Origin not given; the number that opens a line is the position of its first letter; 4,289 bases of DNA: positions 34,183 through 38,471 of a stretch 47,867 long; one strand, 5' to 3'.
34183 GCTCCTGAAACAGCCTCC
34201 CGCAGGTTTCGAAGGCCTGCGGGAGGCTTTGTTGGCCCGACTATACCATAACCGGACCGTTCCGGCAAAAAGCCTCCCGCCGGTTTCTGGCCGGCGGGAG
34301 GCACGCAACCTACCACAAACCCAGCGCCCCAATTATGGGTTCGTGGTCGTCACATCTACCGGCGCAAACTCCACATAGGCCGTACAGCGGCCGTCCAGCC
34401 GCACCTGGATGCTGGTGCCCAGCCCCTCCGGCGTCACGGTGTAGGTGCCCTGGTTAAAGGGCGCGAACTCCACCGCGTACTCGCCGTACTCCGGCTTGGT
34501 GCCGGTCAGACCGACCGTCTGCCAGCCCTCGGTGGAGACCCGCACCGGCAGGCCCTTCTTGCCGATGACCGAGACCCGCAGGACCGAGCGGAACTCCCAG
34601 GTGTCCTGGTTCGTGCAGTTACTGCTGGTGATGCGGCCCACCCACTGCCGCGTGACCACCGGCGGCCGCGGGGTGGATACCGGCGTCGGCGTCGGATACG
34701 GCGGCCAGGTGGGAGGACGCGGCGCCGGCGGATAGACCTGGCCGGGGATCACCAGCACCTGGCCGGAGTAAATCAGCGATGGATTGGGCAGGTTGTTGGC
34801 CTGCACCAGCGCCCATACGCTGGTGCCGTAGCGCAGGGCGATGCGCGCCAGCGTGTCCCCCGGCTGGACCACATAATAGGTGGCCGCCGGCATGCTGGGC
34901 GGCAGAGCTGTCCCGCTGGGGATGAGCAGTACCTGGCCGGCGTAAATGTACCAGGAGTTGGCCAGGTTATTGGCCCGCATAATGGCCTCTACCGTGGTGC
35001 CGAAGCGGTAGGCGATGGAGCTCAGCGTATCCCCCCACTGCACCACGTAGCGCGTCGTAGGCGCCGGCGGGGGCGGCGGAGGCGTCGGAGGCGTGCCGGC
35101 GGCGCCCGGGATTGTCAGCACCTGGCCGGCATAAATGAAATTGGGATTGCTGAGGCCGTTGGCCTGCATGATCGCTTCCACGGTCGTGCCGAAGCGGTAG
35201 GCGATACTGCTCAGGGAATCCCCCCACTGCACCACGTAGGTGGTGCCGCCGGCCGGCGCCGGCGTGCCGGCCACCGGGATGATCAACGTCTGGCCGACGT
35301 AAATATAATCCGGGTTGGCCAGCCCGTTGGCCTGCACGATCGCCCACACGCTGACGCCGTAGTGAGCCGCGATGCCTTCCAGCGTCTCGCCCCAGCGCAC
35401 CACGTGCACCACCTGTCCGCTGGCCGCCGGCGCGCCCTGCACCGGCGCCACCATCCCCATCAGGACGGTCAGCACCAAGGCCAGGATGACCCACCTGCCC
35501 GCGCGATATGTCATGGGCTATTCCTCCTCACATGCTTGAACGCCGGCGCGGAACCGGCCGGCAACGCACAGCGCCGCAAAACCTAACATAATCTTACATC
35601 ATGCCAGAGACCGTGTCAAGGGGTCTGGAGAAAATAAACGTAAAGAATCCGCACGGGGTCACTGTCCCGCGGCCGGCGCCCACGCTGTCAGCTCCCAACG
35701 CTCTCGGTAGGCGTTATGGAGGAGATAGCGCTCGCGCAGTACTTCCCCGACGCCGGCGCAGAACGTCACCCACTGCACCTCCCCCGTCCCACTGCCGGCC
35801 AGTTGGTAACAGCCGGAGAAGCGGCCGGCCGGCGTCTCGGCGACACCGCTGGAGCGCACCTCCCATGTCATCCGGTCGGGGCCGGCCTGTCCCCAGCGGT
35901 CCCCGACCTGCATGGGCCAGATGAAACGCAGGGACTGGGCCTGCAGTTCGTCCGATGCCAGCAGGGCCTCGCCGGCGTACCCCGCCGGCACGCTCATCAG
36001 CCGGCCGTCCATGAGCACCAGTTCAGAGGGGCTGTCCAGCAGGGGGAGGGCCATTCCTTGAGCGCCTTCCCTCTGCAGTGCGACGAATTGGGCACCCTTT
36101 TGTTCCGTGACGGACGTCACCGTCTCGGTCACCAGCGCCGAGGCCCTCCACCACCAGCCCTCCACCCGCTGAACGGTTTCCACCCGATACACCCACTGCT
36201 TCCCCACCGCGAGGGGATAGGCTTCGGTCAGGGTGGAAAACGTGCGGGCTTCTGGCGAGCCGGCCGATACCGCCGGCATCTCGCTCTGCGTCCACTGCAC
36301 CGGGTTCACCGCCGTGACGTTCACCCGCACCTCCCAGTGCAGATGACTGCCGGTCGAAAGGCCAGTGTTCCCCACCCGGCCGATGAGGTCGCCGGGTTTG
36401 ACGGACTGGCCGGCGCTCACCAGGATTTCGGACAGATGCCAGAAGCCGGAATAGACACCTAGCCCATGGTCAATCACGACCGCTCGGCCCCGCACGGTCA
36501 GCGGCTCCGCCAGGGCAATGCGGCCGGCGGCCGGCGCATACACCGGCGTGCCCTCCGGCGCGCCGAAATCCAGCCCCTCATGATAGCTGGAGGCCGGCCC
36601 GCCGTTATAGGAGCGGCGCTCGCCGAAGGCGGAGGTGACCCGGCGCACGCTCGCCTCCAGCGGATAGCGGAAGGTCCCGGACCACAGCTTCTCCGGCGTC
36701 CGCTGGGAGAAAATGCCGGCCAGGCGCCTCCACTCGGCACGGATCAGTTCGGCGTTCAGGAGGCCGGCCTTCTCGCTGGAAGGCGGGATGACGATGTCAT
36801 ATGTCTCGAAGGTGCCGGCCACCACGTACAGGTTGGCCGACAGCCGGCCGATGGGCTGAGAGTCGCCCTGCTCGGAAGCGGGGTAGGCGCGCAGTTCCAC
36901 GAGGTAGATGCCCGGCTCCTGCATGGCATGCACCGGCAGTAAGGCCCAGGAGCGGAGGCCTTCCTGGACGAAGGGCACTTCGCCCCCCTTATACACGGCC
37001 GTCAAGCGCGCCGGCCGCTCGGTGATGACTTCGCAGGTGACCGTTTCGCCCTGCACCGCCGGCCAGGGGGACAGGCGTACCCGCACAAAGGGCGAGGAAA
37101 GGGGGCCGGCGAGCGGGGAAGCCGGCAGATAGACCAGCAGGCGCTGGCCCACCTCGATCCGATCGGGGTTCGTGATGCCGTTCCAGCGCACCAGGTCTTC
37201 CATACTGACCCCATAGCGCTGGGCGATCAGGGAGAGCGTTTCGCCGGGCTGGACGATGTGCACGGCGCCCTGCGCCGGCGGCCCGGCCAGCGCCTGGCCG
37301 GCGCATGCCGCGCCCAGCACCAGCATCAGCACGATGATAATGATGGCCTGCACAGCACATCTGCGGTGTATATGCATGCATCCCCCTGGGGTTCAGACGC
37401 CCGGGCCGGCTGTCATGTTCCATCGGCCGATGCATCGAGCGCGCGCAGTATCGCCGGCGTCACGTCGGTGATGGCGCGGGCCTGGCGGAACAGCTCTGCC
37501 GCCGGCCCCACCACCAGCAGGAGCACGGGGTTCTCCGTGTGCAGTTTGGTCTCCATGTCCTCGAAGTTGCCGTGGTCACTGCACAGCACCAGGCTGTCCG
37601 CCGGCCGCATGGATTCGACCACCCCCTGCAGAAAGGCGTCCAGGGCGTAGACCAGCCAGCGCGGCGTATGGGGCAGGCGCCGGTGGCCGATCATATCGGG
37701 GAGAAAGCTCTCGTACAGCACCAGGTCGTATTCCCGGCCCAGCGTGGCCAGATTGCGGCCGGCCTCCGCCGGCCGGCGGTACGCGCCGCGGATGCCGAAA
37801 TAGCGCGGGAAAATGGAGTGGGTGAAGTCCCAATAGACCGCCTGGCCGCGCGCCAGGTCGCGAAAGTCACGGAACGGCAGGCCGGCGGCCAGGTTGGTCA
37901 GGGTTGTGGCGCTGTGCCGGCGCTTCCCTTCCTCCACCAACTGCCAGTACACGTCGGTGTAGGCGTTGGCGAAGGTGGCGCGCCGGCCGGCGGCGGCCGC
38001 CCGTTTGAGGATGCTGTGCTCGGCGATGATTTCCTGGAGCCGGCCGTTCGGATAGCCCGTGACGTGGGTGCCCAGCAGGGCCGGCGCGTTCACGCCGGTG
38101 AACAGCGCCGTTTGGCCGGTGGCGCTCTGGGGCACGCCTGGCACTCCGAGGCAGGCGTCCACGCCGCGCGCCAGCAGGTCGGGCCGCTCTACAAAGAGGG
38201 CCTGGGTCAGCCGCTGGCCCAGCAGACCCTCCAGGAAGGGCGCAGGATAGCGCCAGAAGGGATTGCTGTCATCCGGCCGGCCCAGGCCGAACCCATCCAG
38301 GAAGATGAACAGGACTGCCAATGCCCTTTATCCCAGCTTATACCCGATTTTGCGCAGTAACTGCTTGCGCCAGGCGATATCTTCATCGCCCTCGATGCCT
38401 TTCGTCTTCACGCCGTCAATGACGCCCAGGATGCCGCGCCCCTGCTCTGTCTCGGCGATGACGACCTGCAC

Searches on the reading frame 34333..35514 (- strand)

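Call 34: search_protein_families(library=pfam, proteins=[window:34333-35514:-], max_evalue=0.00001)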
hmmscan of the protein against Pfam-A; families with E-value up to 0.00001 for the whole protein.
window:34333-35514:- (393 aa): 6 families
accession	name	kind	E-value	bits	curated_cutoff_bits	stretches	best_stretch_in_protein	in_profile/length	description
PF01476.26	LysM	-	1.2e-73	243.2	20.9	4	93-136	1-43/43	LysM domain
PF23473.1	LysM3_LYK4_5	-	3.8e-39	133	29.3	3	92-129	4-40/48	LYK4/5 LysM3 domain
PF23446.1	LysM1_NFP_LYK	-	1.3e-17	64.8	36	0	163-199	17-54/60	NFP/LYK LysM1 domain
PF23462.1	LysM3_NFP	-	3.6e-13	50.2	28.1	0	92-129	4-39/48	NFP LysM3 domain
PF23472.1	LysM2_CERK1_LYK3_4_5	-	1.5e-12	47.6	27.4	0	154-199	6-54/56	LYK3/4/5 LysM2 domain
PF23577.1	LysM_RLK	-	2.6e-08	34.2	27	0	214-239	3-27/44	LysM domain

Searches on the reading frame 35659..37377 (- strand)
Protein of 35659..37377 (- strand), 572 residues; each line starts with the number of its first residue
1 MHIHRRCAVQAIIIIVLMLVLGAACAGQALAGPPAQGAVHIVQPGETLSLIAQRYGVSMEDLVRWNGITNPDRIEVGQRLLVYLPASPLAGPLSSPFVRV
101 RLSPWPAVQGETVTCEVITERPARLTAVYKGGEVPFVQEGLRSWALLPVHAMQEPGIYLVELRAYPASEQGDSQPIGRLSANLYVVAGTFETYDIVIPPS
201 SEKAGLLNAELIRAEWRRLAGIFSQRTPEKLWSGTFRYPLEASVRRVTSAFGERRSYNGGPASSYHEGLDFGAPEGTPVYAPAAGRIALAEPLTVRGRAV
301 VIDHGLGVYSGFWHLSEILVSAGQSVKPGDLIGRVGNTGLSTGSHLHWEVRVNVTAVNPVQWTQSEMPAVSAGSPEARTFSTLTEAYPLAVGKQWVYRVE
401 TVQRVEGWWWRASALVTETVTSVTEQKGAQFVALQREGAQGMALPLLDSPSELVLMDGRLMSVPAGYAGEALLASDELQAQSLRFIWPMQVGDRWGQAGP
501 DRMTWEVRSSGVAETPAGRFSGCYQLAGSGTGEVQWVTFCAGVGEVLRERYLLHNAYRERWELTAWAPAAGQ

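Call 34: search_protein_families(library=pfam, proteins=[window:35659-37377:-], max_evalue=0.00001)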
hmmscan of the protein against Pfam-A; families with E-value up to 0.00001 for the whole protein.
window:35659-37377:- (572 aa): 2 families
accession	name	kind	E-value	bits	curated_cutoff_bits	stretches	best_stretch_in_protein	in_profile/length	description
PF01551.29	Peptidase_M23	-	3.8e-30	104.4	28.7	1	265-359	2-96/96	Peptidase family M23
PF01476.26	LysM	-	4.2e-16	59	20.9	1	40-82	1-42/43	LysM domain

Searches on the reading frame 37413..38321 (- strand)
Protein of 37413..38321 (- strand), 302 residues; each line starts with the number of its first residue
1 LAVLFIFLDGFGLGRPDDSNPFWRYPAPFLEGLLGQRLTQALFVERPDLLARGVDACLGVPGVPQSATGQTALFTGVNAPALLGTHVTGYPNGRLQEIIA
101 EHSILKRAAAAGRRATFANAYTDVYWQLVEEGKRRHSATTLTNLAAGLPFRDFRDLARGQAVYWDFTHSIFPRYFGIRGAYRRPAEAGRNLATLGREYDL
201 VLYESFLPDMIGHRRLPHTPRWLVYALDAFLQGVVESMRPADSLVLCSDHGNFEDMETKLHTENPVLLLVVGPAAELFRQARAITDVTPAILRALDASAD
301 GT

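Call 34: search_protein_families(library=pfam, proteins=[window:37413-38321:-], max_evalue=0.00001)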
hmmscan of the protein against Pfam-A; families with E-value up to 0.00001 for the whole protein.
window:37413-38321:- (302 aa): 1 family
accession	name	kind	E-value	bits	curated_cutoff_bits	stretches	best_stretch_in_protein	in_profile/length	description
PF01676.23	Metalloenzyme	-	1.2e-15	58.2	24.3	1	197-296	146-249/252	Metalloenzyme superfamily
